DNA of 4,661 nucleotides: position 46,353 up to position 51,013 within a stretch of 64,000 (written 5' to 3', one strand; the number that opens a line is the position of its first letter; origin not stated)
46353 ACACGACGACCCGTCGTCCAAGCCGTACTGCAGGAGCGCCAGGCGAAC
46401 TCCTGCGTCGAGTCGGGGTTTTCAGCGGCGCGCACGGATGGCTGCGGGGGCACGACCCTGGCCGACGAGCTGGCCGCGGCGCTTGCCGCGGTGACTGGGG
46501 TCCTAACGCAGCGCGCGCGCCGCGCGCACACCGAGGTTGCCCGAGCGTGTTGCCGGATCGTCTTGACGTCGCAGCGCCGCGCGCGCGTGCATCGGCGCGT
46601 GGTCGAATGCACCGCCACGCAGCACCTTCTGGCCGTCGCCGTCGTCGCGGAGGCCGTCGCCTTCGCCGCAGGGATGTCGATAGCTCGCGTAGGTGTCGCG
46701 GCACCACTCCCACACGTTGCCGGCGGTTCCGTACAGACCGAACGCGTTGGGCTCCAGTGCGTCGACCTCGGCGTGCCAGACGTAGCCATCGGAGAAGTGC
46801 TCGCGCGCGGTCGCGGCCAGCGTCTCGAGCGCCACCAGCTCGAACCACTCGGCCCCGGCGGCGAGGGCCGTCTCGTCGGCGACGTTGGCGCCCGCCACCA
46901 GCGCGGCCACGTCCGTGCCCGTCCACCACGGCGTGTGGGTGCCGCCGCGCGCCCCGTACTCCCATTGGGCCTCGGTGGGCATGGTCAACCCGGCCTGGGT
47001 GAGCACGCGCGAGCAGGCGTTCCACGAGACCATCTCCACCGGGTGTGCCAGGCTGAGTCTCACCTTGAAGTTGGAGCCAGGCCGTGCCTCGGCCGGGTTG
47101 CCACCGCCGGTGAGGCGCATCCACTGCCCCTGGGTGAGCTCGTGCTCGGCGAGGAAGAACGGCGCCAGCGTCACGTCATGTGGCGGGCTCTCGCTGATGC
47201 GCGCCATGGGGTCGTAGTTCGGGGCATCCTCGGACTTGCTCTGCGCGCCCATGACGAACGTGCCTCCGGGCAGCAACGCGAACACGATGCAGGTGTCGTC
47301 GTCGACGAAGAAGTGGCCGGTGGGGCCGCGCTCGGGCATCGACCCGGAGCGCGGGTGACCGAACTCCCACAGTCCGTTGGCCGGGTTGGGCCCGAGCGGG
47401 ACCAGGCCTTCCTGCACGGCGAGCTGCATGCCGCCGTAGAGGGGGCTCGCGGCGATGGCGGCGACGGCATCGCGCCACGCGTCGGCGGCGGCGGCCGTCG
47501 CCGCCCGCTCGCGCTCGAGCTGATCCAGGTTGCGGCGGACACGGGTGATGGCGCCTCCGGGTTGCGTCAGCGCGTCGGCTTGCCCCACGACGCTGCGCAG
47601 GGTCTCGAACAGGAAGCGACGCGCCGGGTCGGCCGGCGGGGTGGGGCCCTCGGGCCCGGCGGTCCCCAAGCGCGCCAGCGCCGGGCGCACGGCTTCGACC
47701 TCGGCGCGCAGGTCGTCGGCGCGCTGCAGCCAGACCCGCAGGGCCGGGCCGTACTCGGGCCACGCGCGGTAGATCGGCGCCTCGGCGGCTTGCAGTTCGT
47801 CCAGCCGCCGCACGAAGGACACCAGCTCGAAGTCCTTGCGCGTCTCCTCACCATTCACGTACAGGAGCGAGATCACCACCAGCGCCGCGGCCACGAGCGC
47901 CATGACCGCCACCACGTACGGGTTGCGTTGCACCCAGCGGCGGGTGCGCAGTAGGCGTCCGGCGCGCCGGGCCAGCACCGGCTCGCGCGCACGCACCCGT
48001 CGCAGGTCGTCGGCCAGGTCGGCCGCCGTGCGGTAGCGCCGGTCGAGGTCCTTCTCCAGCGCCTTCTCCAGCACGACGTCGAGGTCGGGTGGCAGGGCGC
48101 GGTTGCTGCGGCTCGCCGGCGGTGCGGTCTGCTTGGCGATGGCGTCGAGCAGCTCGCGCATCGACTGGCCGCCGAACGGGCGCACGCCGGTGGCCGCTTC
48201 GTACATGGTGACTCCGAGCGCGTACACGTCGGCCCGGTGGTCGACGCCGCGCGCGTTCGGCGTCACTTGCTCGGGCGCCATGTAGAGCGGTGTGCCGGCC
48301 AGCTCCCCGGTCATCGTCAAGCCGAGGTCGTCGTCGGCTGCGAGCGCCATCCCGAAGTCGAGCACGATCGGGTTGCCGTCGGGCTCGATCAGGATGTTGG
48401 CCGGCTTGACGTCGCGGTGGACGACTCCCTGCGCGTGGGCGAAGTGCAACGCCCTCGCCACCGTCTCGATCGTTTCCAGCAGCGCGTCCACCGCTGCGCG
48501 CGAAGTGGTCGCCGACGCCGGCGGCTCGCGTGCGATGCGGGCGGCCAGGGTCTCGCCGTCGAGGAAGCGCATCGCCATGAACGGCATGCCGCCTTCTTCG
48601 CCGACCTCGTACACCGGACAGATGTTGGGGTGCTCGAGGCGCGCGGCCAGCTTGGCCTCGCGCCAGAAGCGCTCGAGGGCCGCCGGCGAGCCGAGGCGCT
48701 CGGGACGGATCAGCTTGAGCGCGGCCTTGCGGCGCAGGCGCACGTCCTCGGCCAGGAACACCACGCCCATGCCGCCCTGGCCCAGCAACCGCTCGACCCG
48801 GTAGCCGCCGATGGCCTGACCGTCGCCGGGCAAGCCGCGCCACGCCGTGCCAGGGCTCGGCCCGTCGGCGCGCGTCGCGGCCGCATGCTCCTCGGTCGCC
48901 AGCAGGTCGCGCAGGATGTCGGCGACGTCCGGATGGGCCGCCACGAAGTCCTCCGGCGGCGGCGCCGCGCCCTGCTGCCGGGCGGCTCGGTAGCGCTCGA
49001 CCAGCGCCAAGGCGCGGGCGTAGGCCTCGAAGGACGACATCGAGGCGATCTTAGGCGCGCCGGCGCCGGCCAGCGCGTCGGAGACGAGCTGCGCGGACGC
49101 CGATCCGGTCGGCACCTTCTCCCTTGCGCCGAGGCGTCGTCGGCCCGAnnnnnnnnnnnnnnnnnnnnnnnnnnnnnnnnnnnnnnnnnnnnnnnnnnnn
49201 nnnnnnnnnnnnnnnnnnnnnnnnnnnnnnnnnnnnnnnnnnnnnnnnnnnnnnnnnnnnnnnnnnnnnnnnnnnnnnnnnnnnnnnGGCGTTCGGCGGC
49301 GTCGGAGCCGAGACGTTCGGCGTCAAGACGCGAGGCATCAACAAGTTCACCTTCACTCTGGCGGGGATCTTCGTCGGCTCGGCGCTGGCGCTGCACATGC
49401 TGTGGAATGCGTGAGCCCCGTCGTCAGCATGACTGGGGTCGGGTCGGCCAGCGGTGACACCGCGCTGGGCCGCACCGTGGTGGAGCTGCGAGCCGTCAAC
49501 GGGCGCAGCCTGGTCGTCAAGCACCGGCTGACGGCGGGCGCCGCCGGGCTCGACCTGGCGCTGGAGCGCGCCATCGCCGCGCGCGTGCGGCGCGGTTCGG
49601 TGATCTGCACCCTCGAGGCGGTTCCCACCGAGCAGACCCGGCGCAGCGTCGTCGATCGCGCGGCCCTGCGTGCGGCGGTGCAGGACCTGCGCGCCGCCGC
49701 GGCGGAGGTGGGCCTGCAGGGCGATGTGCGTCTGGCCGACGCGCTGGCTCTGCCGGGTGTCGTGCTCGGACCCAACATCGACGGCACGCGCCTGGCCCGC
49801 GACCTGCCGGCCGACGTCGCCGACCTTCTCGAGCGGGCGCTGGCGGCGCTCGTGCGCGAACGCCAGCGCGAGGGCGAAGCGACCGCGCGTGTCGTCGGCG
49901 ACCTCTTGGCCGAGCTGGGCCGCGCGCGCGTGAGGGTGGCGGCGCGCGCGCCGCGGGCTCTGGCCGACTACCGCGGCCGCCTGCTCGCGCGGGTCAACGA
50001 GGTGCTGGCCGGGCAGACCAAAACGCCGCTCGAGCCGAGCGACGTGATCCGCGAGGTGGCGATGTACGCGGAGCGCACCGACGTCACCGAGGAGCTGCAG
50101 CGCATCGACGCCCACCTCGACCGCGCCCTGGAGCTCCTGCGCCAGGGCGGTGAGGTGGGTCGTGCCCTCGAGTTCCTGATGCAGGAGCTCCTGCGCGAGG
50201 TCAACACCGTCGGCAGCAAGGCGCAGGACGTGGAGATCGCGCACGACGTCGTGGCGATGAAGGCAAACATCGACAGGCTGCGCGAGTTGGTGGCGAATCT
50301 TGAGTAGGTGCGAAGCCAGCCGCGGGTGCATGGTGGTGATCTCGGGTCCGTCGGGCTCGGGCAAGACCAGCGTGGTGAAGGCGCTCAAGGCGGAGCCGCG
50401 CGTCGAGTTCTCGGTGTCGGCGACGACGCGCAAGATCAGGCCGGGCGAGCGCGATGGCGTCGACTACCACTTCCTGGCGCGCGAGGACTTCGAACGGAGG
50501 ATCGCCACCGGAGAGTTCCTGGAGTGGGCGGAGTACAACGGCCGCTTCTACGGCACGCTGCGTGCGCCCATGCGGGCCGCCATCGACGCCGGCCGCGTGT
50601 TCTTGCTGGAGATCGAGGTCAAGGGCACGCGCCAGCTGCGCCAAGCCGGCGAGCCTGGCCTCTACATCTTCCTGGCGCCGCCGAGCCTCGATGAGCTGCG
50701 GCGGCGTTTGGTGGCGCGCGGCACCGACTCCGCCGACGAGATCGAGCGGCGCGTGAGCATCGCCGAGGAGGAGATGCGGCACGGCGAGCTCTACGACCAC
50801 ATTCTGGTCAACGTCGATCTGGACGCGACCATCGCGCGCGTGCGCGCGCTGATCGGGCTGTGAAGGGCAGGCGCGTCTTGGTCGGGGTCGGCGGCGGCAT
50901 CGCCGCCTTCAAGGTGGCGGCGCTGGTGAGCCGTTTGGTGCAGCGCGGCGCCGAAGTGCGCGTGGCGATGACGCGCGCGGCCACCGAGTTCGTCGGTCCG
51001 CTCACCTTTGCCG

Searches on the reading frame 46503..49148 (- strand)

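Call 30: search_protein_families(library=pfam, proteins=[window:46503-49148:-], max_evalue=0.00001)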
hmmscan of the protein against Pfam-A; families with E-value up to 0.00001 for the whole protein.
window:46503-49148:- (881 aa): 3 families
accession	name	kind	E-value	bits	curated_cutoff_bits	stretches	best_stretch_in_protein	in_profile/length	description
PF00069.31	Pkinase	-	4.6e-41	141.4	31.7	1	116-373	1-253/263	Protein kinase domain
PF03781.23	FGE-sulfatase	-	3.5e-36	125.6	23.3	1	625-878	7-255/255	Sulfatase-modifying factor enzyme 1-like domain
PF07714.23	PK_Tyr_Ser-Thr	-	2.1e-27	96.5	23.1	1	118-372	3-249/258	Protein tyrosine and serine/threonine kinase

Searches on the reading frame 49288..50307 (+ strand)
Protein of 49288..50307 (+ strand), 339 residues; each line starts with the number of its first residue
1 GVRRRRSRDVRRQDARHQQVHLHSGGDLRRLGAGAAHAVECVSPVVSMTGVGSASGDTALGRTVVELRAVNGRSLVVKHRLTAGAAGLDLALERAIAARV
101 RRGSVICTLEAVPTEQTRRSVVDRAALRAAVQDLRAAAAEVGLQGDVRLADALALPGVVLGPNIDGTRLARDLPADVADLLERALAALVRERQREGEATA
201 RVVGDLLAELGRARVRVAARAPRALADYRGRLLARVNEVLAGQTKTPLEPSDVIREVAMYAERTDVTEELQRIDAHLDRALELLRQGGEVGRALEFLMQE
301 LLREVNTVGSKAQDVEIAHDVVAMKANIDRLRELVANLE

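Call 30: search_protein_families(library=pfam, proteins=[window:49288-50307:+], max_evalue=0.00001)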
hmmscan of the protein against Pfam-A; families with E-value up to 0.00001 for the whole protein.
window:49288-50307:+ (339 aa): 2 families
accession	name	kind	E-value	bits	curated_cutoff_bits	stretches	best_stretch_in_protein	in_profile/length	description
PF08340.16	YicC-like_C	-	3.4e-36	124.4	27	1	218-339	2-120/120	Endoribonuclease YicC-like, C-terminal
PF03755.18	YicC-like_N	-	6.2e-25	88.8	25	1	46-199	2-154/156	Endoribonuclease YicC-like, N-terminal region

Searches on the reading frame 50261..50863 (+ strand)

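Call 31: search_protein_families(library=pfam, proteins=[window:50261-50863:+], max_evalue=0.00001)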
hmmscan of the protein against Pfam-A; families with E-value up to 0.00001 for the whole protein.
window:50261-50863:+ (200 aa): 1 family
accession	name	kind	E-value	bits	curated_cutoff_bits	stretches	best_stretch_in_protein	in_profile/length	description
PF00625.27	Guanylate_kin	-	5.4e-43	147.2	25.2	1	24-198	4-179/182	Guanylate kinase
